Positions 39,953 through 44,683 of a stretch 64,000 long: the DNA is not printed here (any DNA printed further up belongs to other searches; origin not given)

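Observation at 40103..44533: SNF2 ATPase combining an F-box-like N-terminus with a RING inserted in the helicase domain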

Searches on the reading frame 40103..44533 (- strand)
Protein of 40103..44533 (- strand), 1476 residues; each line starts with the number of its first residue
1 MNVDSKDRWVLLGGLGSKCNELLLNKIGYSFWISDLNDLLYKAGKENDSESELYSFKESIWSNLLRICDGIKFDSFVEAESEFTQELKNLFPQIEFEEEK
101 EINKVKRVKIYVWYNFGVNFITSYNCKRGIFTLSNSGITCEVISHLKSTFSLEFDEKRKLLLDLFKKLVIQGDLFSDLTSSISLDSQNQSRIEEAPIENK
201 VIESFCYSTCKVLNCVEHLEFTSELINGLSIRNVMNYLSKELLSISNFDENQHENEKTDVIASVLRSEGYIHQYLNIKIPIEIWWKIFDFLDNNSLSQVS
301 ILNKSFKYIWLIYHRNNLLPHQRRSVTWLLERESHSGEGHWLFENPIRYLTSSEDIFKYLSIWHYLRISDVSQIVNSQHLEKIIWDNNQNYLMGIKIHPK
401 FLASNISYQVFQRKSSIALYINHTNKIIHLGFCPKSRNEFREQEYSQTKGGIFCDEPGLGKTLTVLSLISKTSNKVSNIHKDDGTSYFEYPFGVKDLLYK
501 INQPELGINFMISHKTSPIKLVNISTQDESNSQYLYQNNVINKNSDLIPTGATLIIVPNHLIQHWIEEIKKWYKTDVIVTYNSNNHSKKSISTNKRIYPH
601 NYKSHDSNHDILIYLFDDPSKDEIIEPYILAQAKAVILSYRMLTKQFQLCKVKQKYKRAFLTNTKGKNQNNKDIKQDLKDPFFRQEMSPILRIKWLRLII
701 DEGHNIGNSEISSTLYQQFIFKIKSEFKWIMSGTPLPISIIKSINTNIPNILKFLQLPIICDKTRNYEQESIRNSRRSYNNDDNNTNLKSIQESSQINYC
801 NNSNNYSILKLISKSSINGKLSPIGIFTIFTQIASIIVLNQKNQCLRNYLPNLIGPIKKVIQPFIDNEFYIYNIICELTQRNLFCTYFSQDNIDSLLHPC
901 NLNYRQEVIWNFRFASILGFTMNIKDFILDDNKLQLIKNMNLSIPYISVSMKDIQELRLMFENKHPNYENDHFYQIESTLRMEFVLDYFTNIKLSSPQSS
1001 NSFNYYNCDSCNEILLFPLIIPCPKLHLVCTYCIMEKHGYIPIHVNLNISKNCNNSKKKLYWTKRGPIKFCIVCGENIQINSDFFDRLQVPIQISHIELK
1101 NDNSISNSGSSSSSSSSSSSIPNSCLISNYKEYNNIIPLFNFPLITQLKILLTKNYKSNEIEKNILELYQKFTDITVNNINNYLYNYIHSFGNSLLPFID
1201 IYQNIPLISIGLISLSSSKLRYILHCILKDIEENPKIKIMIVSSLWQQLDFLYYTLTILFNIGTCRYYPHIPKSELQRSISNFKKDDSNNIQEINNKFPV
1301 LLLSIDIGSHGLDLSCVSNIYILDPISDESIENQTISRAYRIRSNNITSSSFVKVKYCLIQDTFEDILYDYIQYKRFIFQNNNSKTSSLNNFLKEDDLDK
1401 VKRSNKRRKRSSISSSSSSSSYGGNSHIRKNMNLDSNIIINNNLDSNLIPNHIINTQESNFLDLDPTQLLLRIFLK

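Call 3: search_protein_families(library=pfam, proteins=[window:40103-44533:-], max_evalue=10)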
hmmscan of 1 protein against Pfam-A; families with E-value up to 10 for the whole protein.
window:40103-44533:- (1476 aa): 8 families
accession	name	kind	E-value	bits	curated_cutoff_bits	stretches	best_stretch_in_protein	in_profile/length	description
PF00176.29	SNF2-rel_dom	-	1.8e-33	116.3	24.9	1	321-791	1-212/290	SNF2-related domain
PF00271.37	Helicase_C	-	5.2e-10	40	23.5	1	1222-1342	5-109/110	Helicase conserved C-terminal domain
PF04851.21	ResIII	-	0.00066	20.1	22.5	2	553-735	56-162/164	Type III restriction enzyme, res subunit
PF00646.38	F-box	-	0.0039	17.5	20.5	1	279-310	4-35/43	F-box domain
PF12937.12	F-box-like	-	0.057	13.6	24.3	1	279-308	4-33/47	F-box-like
PF15966.10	F-box_4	-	0.062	13.6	32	1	278-373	7-94/116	F-box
PF13401.12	AAA_22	-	0.17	12.7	27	0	696-735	86-124/130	AAA domain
PF17908.6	APAF1_C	-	0.44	10.9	22.8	1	1351-1396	56-99/135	APAF-1 helical domain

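Call 4: search_solved_structures(query=window:40106-44533:-, max_evalue=0.01, show_alignments=2)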
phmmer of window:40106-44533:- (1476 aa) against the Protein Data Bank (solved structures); distinct sequences matched with E-value up to 0.01: 12.
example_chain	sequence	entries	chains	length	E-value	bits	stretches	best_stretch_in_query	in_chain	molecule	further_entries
6l8n_A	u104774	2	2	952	1e-10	43.1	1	1215-1367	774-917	DNA repair protein RAD5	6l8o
5hzr_A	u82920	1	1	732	6.7e-06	27.2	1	690-754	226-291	SNF2-family ATP dependent chromatin remodeling factor like protein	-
23cp_K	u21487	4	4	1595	7.1e-05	23.8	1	690-754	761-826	WD40 repeat-containing protein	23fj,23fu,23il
6ne3_W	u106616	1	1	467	0.00018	22.4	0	1221-1345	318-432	SWI/SNF-related matrix-associated actin-dependent regulator of chromatin subfamily A membe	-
1z63_A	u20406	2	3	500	0.001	19.9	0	1280-1401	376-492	Helicase of the snf2/rad54 family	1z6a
7oo3_b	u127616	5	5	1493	0.0016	19.3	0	1299-1403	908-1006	DNA excision repair protein ERCC-6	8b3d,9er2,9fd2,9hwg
7oob_b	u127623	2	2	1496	0.0016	19.3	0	1299-1403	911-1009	DNA excision repair protein ERCC-6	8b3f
9bz0_b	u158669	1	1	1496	0.0016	19.3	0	1299-1403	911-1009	DNA excision repair protein ERCC-6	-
6iy2_O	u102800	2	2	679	0.0029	18.5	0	685-740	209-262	Transcription regulatory protein SNF2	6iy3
7oop_b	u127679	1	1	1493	0.0032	18.3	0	1299-1403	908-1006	DNA excision repair protein ERCC-6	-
7opc_b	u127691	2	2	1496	0.0032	18.3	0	1299-1403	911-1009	DNA excision repair protein ERCC-6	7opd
5x0x_O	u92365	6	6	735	0.0035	18.2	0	685-740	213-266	Transcription regulatory protein SNF2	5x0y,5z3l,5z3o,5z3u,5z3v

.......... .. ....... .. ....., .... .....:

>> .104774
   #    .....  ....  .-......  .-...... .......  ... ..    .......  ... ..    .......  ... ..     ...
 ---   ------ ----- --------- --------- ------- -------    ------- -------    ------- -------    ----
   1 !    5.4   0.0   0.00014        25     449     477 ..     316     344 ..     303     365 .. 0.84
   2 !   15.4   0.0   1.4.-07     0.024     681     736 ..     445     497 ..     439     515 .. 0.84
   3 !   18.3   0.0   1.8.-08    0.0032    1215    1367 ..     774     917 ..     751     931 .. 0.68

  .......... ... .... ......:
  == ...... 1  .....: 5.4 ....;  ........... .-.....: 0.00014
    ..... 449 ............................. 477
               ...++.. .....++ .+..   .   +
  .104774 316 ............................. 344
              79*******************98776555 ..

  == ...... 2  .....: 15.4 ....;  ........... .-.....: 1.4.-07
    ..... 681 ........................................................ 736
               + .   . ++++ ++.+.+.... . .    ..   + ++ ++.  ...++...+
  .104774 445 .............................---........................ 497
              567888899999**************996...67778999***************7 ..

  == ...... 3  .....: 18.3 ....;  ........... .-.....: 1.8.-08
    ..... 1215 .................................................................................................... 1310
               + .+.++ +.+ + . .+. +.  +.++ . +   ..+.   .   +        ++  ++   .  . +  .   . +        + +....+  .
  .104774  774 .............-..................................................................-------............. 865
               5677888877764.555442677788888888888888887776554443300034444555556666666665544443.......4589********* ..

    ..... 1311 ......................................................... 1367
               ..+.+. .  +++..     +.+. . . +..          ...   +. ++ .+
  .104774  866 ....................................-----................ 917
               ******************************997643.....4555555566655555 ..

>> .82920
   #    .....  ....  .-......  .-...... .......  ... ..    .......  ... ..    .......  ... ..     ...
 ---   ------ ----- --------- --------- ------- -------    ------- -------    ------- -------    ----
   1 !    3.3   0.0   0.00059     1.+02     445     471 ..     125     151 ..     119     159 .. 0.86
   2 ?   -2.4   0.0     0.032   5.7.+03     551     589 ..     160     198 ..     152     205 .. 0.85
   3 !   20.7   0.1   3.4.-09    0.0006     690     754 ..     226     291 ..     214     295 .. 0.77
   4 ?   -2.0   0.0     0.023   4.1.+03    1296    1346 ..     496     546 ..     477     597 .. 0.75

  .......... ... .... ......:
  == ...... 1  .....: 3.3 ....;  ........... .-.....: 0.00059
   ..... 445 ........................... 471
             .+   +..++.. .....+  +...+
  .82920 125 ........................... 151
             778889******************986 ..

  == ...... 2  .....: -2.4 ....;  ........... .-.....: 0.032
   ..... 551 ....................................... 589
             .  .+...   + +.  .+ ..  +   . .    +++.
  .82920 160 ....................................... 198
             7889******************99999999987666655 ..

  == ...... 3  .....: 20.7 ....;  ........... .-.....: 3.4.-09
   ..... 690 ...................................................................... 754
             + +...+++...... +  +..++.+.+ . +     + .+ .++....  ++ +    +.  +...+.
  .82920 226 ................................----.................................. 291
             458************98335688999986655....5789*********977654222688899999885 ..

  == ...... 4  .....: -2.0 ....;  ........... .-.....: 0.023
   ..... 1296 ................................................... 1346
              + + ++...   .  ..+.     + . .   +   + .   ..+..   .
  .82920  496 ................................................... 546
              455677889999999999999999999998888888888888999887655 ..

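Call 5: find_homologous_proteins(query=window:40106-44533:-, max_evalue=0.001)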
Query window:40106-44533:- (1476 aa): 9 proteins with E <= 0.001 among 7991 candidates.
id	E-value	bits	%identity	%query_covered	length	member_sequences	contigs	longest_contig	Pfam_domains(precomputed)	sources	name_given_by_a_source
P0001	0.0e+0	3311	100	100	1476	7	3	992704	PF00176.30,PF00271.38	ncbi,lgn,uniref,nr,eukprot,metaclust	ncbi:DEXDc+HELICc'DEXDc+HELICc' [Cryptosporidium parvum Iowa II]|uniref:DEXDc+HELICc'DEXDc+HELICc n=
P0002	0.0e+0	2933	88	100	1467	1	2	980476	PF00176.30,PF00271.38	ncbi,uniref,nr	ncbi:SNF2 family N-terminal domain protein [Cryptosporidium meleagridis]|uniref:SNF2 family N-termin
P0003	0.0e+0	2267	71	100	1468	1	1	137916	PF00176.30,PF00271.38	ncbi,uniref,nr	ncbi:uncharacterized protein cubi_00779 [Cryptosporidium ubiquitum]|uniref:Uncharacterized protein n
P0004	0.0e+0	1769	57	100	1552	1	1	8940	PF00176.30,PF00271.38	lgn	-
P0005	0.0e+0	1763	60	95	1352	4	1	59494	PF00176.30,PF00271.38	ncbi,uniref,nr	ncbi:DEXDc+HELICc'DEXDc+HELICc' [Cryptosporidium canis]|uniref:DEXDc+HELICc'DEXDc+HELICc n=1 Tax=Cry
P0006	0.0e+0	1638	55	98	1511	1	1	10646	PF00176.30,PF00271.38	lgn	-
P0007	0.0e+0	1101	42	100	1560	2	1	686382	PF00176.30,PF00271.38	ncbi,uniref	ncbi:DEXDc+HELICc DEXDc+HELICc [Cryptosporidium xiaoi]|uniref:DEXDc+HELICc DEXDc+HELICc n=1 Tax=Cryp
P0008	4.3e-218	745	38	69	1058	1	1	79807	PF00176.30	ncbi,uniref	ncbi:hypothetical protein FG386_002396, partial [Cryptosporidium ryanae]|uniref:uncharacterized prot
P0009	1.8e-6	44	33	7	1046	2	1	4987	PF00176.30,PF00271.38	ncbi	ncbi:hypothetical protein FRC17_003133, partial [Serendipita sp. 399]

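Call 8: search_protein_families(library=pfam, alignment_id=A1, max_evalue=1)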
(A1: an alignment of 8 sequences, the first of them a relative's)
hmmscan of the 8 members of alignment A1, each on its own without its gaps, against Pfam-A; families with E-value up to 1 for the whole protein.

A. member 1, P0001 (1476 aa): 8 families
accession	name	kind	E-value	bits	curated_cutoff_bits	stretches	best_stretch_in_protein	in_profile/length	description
PF00176.29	SNF2-rel_dom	-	1.8e-33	116.3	24.9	1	321-791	1-212/290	SNF2-related domain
PF00271.37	Helicase_C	-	5.2e-10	40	23.5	1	1222-1342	5-109/110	Helicase conserved C-terminal domain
PF04851.21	ResIII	-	0.00066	20.1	22.5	0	553-735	56-162/164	Type III restriction enzyme, res subunit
PF00646.38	F-box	-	0.0039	17.5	20.5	1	279-310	4-35/43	F-box domain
PF12937.12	F-box-like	-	0.057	13.6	24.3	1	279-308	4-33/47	F-box-like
PF15966.10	F-box_4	-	0.062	13.6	32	1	278-373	7-94/116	F-box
PF13401.12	AAA_22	-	0.17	12.7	27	0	696-735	86-124/130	AAA domain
PF17908.6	APAF1_C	-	0.44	10.9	22.8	0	1351-1396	56-99/135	APAF-1 helical domain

B. families by the number of members that match (of 8 scanned): 10 families
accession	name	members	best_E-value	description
PF00176.29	SNF2-rel_dom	8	1.8e-34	SNF2-related domain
PF04851.21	ResIII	8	0.00066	Type III restriction enzyme, res subunit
PF00271.37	Helicase_C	7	1.1e-11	Helicase conserved C-terminal domain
PF00646.38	F-box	7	0.0039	F-box domain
PF19677.4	DUF6179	3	0.00013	Family of unknown function (DUF6179)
PF15966.10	F-box_4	3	0.062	F-box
PF13401.12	AAA_22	3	0.14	AAA domain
PF12937.12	F-box-like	2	0.057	F-box-like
PF22421.1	SYY_C-terminal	1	0.046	Tyrosine--tRNA ligase SYY-like C-terminal domain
PF17908.6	APAF1_C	1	0.44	APAF-1 helical domain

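Call 45: find_homologous_proteins(query=A5, max_evalue=1e-20)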
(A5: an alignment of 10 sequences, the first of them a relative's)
Query A5 (10 sequences) (1476 aa, profile of the alignment): 80 proteins with E <= 1e-20 among 8000 candidates.
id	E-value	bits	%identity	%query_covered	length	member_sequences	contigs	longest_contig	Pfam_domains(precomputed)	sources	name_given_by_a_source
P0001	0.0e+0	1266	100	100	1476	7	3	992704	PF00176.30,PF00271.38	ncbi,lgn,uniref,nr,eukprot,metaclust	ncbi:DEXDc+HELICc'DEXDc+HELICc' [Cryptosporidium parvum Iowa II]|uniref:DEXDc+HELICc'DEXDc+HELICc n=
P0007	0.0e+0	1210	42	100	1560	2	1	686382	PF00176.30,PF00271.38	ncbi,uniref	ncbi:DEXDc+HELICc DEXDc+HELICc [Cryptosporidium xiaoi]|uniref:DEXDc+HELICc DEXDc+HELICc n=1 Tax=Cryp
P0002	0.0e+0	1200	88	100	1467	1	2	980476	PF00176.30,PF00271.38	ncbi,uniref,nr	ncbi:SNF2 family N-terminal domain protein [Cryptosporidium meleagridis]|uniref:SNF2 family N-termin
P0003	0.0e+0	1079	71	100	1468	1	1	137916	PF00176.30,PF00271.38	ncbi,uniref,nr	ncbi:uncharacterized protein cubi_00779 [Cryptosporidium ubiquitum]|uniref:Uncharacterized protein n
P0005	7.1e-297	1006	60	95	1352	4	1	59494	PF00176.30,PF00271.38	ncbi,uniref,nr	ncbi:DEXDc+HELICc'DEXDc+HELICc' [Cryptosporidium canis]|uniref:DEXDc+HELICc'DEXDc+HELICc n=1 Tax=Cry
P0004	1.0e-281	956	57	100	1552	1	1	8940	PF00176.30,PF00271.38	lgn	-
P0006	7.4e-281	953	55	98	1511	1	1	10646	PF00176.30,PF00271.38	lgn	-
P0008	2.2e-191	657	38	69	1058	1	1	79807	PF00176.30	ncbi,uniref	ncbi:hypothetical protein FG386_002396, partial [Cryptosporidium ryanae]|uniref:uncharacterized prot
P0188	1.1e-44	171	20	15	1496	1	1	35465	PF00097.32,PF00176.30,PF26021.1,PF13923.13,PF13920.13,PF00271.38,PF13639.13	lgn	-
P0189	1.9e-44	170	39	2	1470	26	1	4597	PF00097.32,PF00176.30,PF26021.1,PF13923.13,PF12678.14,PF13920.13,PF13445.13,PF00271.38,PF13639.13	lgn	-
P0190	1.0e-36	144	32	4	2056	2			PF23271.2,PF24714.2,PF12755.14,PF02985.29,PF24987.2,PF12054.14,PF24492.2,PF00271.38,PF04851.22,PF00176.30,PF25786.1,PF13513.13,PF13646.13,PF25151.2,PF23227.2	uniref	uniref:TATA-binding protein-associated factor BTAF1 n=1 Tax=Kalanchoe fedtschenkoi TaxID=63787 RepID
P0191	1.5e-36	144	40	3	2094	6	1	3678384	PF23271.2,PF24714.2,PF12755.14,PF02985.29,PF24987.2,PF12054.14,PF24492.2,PF00271.38,PF00176.30,PF13513.13,PF13646.13,PF25151.2,PF23227.2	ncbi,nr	ncbi:hypothetical protein Mapa_007369 [Marchantia paleacea]|nr:hypothetical protein Mapa_007369 [Mar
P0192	7.0e-36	142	24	9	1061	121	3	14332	PF00270.36,PF00176.30,PF00271.38,PF04851.22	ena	-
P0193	8.2e-36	141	32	4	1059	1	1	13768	PF00270.36,PF00176.30,PF11496.15,PF00271.38,PF08455.16,PF04851.22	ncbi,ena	-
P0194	1.3e-35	141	32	4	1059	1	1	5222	PF00270.36,PF00176.30,PF00271.38,PF08455.16,PF04851.22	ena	-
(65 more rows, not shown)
